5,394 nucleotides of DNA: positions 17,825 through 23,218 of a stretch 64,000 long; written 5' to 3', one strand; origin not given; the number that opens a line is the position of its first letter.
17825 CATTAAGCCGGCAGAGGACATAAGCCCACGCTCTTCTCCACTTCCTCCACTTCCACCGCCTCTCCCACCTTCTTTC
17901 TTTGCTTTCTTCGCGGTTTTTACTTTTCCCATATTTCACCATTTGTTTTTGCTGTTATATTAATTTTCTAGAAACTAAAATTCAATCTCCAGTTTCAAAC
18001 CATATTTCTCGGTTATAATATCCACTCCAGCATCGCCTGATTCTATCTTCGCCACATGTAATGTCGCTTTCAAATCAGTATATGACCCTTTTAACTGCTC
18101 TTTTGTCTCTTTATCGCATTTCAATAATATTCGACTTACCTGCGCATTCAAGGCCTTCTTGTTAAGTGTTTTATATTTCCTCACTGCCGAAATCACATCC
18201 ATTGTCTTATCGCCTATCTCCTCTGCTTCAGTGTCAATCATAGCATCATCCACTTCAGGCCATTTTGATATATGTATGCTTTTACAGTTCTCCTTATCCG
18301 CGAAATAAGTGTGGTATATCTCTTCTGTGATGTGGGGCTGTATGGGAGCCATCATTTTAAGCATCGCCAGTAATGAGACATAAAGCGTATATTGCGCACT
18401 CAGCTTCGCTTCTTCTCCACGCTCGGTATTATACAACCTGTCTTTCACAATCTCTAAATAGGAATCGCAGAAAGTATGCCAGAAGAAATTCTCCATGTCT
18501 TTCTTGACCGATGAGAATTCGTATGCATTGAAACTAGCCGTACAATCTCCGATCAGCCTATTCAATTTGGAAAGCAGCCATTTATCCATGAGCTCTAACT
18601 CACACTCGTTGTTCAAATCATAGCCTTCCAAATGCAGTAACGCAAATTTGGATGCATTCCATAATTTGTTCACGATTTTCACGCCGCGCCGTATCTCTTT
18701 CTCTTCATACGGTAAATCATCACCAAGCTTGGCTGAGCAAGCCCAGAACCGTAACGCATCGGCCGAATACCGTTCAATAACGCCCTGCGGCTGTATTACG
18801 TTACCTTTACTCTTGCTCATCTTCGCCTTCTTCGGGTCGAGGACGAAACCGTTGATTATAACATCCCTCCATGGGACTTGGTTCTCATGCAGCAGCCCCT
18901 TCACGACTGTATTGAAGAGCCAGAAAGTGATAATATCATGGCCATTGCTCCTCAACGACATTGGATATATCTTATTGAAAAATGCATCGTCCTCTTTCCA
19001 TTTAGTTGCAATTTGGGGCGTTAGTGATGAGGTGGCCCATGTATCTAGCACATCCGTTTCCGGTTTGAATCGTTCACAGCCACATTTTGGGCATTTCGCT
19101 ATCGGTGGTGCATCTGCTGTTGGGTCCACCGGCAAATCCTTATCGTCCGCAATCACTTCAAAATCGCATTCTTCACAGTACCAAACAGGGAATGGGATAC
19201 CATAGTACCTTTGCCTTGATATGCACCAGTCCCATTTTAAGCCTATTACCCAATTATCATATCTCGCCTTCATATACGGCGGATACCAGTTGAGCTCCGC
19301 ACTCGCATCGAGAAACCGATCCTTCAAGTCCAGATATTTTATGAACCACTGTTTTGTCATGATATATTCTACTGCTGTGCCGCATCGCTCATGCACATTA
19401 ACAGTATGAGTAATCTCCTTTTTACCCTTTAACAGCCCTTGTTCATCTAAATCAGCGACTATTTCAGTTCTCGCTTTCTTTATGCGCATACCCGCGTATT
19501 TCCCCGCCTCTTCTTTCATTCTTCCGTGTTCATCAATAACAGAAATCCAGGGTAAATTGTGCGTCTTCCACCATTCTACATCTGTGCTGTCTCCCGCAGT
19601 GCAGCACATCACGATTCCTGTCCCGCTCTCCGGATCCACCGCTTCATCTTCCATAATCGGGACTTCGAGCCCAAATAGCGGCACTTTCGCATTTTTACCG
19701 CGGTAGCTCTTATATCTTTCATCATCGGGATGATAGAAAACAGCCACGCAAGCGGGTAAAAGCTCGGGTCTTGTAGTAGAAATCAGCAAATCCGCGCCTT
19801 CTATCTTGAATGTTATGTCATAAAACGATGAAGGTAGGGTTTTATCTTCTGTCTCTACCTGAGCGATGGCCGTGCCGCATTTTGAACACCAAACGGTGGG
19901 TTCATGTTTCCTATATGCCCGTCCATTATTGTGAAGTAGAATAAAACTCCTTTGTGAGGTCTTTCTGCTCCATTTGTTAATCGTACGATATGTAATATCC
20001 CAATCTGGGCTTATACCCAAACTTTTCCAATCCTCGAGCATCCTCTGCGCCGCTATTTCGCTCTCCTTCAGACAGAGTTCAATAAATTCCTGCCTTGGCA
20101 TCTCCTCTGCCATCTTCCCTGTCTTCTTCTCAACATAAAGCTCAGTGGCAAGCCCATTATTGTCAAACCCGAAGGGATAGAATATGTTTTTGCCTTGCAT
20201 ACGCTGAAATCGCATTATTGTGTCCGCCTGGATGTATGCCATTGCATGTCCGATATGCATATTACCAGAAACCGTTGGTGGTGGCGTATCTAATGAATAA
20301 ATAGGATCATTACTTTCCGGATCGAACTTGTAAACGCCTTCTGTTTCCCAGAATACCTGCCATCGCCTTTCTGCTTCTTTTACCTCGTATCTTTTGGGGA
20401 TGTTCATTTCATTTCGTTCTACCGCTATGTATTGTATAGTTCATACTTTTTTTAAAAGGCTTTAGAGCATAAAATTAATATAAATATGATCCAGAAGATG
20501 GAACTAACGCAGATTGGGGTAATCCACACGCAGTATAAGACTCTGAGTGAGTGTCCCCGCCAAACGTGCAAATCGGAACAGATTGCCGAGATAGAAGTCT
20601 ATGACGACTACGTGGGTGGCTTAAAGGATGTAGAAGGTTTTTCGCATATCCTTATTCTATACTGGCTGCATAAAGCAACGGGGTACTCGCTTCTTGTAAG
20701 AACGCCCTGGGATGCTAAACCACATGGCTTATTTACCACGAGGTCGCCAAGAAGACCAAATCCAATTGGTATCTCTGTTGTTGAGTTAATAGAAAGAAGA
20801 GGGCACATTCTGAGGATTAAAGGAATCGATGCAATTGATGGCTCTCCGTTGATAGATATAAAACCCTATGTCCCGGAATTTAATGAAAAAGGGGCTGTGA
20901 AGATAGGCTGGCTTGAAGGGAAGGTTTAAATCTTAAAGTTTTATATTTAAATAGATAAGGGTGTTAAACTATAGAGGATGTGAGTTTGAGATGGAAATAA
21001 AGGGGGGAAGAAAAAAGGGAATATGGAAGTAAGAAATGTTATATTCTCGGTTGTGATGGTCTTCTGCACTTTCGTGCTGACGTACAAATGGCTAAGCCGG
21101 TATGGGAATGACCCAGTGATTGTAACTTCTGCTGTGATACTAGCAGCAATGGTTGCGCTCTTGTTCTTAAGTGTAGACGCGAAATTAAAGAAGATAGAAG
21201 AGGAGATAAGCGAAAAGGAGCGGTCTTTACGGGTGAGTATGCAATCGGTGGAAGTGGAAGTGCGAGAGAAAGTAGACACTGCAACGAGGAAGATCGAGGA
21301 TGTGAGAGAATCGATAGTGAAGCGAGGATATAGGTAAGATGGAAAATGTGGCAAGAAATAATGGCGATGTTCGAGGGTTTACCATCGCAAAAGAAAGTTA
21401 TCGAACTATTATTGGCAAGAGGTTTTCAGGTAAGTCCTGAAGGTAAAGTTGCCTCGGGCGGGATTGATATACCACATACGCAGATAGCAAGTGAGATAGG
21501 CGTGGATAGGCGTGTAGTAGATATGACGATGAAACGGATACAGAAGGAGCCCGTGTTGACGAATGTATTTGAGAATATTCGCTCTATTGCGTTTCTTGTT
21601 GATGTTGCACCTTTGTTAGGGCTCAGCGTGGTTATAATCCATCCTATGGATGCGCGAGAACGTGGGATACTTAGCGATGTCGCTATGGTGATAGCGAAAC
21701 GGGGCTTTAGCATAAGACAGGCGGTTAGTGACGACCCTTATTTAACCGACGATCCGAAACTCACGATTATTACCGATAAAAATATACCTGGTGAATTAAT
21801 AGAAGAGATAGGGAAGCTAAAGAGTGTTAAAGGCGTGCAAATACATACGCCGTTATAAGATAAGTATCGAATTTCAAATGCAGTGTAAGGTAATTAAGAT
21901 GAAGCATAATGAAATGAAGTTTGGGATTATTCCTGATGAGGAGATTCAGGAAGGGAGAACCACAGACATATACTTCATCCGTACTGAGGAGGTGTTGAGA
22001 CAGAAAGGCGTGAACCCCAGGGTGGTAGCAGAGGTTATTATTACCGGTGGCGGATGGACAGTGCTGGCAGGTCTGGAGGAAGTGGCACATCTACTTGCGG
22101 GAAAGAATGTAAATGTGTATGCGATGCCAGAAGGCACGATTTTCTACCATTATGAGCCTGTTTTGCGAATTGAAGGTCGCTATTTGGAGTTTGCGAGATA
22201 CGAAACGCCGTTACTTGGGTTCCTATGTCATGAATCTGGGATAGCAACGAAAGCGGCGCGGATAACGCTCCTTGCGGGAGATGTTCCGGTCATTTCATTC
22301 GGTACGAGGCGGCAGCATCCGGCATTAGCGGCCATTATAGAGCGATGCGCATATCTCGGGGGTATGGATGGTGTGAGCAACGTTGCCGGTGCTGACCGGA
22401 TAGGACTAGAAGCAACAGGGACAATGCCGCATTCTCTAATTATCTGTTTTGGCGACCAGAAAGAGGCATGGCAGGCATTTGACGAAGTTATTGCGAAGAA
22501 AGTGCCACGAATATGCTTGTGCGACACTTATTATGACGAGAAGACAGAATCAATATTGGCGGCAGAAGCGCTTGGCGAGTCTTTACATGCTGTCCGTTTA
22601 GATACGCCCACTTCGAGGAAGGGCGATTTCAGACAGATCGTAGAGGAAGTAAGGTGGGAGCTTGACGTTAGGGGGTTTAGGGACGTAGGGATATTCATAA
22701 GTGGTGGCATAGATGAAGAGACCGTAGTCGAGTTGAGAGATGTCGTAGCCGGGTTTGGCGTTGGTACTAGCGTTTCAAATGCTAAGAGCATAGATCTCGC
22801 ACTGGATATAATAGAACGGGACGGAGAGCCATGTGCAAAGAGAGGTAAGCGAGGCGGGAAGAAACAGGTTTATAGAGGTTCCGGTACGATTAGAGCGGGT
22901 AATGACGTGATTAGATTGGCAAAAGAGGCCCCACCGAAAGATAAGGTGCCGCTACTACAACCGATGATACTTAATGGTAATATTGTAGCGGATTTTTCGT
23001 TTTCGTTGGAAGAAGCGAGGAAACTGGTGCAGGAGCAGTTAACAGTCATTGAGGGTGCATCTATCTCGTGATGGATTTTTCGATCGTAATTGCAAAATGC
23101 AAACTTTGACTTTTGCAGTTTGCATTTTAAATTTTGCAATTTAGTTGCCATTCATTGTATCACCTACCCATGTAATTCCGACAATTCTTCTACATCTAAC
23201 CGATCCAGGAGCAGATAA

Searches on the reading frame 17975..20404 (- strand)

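Call 65: search_protein_families(library=pfam, proteins=[window:17975-20404:-], max_evalue=0.001)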
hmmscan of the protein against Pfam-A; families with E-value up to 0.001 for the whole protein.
window:17975-20404:- (809 aa): 6 families
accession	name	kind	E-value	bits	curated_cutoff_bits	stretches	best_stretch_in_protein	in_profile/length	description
PF00133.28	tRNA-synt_1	-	2.1e-92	310.5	22.7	1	15-564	2-411/414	tRNA synthetases class I (I, L, M and V)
PF08264.19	Anticodon_1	-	1.9e-38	132.1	25.1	1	607-757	1-145/148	Anticodon-binding domain of tRNA ligase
PF09334.17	tRNA-synt_1g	-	3e-24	86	20.1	2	40-181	5-131/391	tRNA synthetases class I (M)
PF01406.26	tRNA-synt_1e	-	4.5e-08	33.2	27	1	518-573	244-298/301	tRNA synthetases class I (C) catalytic domain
PF13603.12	tRNA-synt_1_2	-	7.1e-07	29.3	25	1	235-298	85-148/185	Leucyl-tRNA synthetase, editing domain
PF01921.24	tRNA-synt_1f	-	2.1e-05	24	27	0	520-560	274-314/360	tRNA synthetases class I (K)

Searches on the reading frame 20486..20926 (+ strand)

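Call 65: search_protein_families(library=pfam, proteins=[window:20486-20926:+], max_evalue=0.001)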
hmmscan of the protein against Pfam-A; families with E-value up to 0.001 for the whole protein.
window:20486-20926:+ (147 aa): 1 family
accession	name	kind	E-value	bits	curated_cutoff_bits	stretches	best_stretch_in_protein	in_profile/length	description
PF01980.22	TrmO_N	-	3.2e-34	118.1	26.8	1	22-132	1-115/116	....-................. O N-terminal domain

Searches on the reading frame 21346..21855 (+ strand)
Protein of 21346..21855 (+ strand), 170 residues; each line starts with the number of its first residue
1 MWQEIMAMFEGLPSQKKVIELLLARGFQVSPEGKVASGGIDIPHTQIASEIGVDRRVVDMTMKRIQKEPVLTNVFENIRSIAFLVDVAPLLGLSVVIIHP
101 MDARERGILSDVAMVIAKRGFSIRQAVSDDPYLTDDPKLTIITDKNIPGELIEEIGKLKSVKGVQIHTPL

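Call 65: search_protein_families(library=pfam, proteins=[window:21346-21855:+], max_evalue=0.001)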
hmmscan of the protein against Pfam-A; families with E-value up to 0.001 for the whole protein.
window:21346-21855:+ (170 aa): 1 family
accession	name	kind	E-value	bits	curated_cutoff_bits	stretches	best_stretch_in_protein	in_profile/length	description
PF01842.31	ACT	-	0.00013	22.1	27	1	106-158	11-64/66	ACT domain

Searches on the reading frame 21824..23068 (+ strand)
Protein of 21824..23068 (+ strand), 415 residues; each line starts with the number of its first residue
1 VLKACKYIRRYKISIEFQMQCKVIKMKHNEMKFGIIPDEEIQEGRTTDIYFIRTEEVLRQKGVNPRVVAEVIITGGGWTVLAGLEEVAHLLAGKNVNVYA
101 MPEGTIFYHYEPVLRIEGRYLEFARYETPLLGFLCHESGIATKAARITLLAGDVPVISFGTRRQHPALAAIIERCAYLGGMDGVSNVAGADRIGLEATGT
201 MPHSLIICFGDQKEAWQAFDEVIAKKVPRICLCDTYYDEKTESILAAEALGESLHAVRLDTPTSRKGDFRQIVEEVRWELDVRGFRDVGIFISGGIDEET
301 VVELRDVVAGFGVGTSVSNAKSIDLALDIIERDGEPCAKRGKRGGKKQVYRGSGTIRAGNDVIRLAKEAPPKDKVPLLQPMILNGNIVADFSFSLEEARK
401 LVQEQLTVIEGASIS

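Call 65: search_protein_families(library=pfam, proteins=[window:21824-23068:+], max_evalue=0.001)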
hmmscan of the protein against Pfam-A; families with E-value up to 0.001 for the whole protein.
window:21824-23068:+ (415 aa): 2 families
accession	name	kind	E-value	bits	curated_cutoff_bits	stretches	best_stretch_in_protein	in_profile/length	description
PF01729.25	QRPTase_C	-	4.4e-25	88.8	23.1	1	140-328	1-169/169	Quinolinate phosphoribosyl transferase, C-terminal domain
PF02749.22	QRPTase_N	-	4.8e-22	78.4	27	1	48-138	1-82/82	Quinolinate phosphoribosyl transferase, N-terminal domain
